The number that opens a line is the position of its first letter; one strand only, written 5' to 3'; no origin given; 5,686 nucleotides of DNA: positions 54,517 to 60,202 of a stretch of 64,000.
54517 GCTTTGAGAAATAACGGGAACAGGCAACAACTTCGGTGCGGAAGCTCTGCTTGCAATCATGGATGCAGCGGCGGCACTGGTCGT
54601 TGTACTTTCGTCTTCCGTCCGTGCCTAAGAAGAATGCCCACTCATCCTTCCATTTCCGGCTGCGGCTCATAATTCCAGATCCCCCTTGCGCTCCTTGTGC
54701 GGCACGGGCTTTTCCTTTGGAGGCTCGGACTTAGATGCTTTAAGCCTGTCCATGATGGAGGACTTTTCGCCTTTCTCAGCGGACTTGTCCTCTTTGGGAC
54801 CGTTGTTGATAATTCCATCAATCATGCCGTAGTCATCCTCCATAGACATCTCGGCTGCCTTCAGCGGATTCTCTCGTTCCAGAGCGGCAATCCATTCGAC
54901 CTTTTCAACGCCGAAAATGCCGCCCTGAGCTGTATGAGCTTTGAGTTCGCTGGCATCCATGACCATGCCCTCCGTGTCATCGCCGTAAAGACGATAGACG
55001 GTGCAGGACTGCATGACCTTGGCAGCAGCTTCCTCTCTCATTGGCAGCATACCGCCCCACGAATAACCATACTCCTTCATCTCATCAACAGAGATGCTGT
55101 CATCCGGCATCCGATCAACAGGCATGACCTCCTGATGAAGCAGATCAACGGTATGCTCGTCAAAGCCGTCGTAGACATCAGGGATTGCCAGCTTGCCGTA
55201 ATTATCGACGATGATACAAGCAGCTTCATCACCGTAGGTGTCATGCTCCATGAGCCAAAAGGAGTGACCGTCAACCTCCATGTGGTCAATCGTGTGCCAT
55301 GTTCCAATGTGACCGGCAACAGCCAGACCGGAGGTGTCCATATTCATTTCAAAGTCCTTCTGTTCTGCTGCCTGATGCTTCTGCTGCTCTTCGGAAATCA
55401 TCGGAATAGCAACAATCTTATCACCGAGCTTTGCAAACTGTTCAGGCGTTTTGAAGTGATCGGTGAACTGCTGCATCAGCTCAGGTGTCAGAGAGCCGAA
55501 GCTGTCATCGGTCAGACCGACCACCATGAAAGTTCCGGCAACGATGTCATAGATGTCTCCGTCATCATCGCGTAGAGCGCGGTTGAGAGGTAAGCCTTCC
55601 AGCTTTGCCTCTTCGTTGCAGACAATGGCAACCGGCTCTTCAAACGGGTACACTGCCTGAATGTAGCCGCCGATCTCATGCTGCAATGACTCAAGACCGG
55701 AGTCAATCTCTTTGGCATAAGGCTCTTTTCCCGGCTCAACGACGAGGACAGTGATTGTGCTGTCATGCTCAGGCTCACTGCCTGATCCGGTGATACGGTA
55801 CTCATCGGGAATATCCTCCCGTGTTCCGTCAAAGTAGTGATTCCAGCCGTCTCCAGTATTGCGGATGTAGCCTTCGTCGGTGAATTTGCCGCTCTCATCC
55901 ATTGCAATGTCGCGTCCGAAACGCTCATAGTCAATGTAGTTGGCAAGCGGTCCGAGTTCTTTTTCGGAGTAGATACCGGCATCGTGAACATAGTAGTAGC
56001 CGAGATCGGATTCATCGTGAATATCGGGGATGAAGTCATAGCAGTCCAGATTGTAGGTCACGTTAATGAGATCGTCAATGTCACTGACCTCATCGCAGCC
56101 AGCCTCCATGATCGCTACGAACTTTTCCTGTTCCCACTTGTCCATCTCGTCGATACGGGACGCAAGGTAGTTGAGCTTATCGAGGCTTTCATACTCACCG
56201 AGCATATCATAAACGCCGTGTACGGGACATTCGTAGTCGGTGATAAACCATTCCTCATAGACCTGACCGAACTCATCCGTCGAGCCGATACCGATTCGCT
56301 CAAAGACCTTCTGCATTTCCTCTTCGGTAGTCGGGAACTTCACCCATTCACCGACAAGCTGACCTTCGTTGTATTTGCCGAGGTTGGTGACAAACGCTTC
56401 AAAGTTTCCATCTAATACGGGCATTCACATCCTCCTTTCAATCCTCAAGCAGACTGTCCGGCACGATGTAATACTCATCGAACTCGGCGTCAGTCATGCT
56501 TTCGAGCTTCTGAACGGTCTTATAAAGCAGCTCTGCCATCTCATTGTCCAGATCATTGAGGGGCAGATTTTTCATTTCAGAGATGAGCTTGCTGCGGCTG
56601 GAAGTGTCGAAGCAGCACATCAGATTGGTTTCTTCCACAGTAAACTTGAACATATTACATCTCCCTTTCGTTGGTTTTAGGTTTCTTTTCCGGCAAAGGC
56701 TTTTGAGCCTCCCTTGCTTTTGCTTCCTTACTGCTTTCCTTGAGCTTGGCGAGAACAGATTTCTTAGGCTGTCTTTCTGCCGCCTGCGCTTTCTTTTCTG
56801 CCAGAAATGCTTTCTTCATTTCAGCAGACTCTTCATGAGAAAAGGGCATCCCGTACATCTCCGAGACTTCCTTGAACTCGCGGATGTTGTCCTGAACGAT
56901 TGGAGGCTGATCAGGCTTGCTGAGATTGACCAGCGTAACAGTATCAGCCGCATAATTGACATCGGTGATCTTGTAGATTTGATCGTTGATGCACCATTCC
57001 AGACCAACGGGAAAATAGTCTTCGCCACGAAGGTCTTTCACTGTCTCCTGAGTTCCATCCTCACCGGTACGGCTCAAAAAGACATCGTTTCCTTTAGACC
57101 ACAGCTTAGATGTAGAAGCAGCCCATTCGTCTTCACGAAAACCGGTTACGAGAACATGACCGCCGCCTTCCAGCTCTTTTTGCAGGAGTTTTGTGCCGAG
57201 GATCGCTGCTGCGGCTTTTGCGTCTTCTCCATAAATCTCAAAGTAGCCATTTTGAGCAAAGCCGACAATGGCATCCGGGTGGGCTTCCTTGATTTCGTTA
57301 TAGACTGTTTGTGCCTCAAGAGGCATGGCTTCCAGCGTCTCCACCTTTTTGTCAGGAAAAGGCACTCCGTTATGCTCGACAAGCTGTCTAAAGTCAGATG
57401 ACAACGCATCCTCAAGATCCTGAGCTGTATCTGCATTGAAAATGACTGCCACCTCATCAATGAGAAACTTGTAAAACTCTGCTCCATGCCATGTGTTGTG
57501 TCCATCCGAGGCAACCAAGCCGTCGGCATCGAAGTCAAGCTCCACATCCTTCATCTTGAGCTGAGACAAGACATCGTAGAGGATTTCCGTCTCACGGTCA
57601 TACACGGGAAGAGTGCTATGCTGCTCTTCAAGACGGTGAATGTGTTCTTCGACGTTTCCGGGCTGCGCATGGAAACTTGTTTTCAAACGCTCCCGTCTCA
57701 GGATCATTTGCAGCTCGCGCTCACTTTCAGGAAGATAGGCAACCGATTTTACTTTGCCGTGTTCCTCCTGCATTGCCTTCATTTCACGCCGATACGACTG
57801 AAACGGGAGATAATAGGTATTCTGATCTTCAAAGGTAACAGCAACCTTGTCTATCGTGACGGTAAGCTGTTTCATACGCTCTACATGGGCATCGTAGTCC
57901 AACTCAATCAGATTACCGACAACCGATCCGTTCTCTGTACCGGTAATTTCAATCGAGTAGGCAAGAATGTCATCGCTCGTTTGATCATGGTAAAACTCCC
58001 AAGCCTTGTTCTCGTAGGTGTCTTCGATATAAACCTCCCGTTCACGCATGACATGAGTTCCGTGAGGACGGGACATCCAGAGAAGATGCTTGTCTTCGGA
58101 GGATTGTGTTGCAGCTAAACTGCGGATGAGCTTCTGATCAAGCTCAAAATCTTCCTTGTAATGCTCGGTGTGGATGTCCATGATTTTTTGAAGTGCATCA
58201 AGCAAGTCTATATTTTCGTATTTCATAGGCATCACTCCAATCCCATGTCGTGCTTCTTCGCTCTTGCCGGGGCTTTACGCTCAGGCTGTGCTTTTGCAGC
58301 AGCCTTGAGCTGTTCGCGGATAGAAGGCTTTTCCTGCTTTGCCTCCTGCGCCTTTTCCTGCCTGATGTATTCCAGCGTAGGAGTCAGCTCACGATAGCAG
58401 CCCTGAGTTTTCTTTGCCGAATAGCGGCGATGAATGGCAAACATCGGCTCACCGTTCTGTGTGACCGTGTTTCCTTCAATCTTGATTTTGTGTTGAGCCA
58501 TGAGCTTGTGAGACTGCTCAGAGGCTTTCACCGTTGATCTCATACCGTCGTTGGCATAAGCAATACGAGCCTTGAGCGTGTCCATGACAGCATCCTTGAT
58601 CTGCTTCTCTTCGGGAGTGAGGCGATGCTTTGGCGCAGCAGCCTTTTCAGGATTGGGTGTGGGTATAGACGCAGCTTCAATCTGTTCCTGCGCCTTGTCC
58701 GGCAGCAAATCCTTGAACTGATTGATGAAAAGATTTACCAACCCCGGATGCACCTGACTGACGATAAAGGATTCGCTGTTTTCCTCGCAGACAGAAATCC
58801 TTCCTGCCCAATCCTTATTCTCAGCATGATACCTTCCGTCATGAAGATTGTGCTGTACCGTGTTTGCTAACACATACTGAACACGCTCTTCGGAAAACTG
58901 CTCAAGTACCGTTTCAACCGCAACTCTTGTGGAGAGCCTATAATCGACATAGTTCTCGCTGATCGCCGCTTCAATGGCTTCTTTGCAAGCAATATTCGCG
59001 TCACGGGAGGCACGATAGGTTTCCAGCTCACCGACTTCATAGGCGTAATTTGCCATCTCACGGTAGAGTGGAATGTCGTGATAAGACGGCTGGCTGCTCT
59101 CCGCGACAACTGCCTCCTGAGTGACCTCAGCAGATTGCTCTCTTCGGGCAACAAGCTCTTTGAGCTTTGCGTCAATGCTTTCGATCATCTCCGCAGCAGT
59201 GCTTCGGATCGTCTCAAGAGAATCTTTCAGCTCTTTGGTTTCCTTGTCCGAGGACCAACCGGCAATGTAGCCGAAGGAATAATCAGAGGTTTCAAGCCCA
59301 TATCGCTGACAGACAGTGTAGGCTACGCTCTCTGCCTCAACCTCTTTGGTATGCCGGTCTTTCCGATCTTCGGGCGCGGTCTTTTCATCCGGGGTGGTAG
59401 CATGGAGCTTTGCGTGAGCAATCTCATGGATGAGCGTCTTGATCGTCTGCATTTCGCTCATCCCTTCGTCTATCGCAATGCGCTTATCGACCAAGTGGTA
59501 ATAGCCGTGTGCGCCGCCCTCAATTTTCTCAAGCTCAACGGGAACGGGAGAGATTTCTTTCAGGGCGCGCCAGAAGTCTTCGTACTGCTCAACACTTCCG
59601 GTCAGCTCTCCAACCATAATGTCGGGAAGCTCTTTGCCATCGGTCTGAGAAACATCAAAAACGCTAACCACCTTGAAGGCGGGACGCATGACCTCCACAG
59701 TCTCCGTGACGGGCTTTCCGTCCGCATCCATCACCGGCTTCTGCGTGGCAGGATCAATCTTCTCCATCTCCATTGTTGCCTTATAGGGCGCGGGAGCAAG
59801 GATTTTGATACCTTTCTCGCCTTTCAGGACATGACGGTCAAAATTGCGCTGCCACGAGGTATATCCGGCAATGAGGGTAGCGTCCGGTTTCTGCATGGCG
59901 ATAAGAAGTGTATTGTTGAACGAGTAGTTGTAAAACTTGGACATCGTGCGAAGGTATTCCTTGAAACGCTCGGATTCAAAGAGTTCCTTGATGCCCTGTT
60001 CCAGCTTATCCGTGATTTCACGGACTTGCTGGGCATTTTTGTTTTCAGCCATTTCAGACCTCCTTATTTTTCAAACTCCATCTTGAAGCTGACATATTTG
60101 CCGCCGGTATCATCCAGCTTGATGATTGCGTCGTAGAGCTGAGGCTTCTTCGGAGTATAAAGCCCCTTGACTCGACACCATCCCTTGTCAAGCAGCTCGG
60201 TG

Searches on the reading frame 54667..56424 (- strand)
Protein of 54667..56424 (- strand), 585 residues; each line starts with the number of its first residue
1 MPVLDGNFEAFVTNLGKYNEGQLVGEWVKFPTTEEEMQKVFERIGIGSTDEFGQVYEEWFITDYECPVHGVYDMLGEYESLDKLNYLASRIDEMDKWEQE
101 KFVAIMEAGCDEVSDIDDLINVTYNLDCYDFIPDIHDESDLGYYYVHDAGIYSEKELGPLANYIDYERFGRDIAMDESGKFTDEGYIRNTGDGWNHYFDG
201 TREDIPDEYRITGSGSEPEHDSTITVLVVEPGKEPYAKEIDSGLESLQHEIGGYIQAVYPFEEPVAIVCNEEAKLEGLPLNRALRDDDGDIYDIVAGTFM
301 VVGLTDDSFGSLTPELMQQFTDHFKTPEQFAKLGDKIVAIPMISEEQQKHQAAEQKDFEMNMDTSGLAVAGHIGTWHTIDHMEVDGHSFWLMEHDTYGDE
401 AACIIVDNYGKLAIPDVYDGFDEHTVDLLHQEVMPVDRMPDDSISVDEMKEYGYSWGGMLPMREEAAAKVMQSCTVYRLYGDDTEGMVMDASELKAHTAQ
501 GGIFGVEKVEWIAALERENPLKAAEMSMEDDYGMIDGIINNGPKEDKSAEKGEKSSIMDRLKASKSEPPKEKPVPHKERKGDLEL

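Call 64: search_protein_families(library=pfam, proteins=[window:54667-56424:-])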
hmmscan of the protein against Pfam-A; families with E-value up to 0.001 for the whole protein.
window:54667-56424:- (585 aa): 4 families
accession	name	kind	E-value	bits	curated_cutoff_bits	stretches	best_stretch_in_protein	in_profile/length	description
PF07275.16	ArdA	-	3.3e-41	141.9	27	1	10-187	1-154/155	Antirestriction protein (ArdA)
PF12957.13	DUF3846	-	2.6e-36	124.3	27.5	1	224-325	1-103/103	Domain of unknown function (DUF3846)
PF18832.6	LPD18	-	1.6e-26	92.7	26.8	1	359-431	4-76/86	Large polyvalent protein-associated domain 18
PF14195.11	DUF4316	-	1.4e-20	73.2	25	1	517-562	1-43/43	Domain of unknown function (DUF4316)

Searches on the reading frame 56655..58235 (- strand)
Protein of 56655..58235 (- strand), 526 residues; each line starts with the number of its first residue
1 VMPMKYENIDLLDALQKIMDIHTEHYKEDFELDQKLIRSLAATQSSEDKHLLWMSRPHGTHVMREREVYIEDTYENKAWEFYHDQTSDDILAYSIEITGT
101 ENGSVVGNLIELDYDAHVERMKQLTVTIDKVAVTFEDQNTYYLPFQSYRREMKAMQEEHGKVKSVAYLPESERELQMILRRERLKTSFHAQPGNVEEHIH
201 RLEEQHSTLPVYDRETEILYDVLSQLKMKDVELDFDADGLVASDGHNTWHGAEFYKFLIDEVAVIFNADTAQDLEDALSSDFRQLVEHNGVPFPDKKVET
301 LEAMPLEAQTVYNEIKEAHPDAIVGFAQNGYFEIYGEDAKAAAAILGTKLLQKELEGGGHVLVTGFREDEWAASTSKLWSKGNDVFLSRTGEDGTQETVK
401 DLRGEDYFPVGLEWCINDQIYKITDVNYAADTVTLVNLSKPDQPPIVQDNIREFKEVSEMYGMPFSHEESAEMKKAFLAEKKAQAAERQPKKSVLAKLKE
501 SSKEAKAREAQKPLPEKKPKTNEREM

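Call 64: search_protein_families(library=pfam, proteins=[window:56655-58235:-])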
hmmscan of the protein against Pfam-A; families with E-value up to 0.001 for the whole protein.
window:56655-58235:- (526 aa): 1 family
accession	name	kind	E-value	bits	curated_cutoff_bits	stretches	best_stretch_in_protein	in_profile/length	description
PF01624.25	MutS_I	-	3.6e-08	34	20.6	1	311-389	6-84/113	MutS domain I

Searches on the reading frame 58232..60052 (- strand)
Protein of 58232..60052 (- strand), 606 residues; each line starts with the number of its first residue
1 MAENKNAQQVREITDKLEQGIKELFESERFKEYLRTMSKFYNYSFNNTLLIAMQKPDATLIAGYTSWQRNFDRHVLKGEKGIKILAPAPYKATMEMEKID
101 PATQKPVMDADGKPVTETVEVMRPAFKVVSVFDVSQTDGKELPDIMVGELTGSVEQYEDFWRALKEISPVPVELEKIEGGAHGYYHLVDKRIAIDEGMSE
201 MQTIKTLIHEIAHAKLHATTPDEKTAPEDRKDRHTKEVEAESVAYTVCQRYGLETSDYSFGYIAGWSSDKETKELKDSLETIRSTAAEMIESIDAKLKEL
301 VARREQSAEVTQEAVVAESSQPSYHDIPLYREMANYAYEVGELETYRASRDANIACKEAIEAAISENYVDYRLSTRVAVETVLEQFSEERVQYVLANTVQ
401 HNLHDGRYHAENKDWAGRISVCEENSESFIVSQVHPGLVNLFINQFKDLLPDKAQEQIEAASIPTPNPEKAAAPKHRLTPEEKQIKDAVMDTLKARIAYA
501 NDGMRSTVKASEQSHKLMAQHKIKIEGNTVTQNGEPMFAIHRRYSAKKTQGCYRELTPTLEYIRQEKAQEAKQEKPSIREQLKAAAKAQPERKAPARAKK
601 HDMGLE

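Call 64: search_protein_families(library=pfam, proteins=[window:58232-60052:-])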
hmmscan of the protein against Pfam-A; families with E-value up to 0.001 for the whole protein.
window:58232-60052:- (606 aa): 4 families
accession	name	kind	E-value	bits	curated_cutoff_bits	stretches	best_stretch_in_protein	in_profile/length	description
PF12960.12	DUF3849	-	7.8e-47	158.8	25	1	329-448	1-120/123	Protein of unknown function (DUF3849)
PF08401.16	ArdcN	-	8.5e-10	39.3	22.6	1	10-132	8-123/123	N-terminal domain of anti-restriction factor ArdC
PF20573.4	DUF6782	-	4e-06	26.7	27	1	146-231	34-117/241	Putative metallopeptidase family (DUF6782)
PF06114.19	Peptidase_M78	-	5.4e-06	26.7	22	1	179-245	18-83/123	IrrE N-terminal-like domain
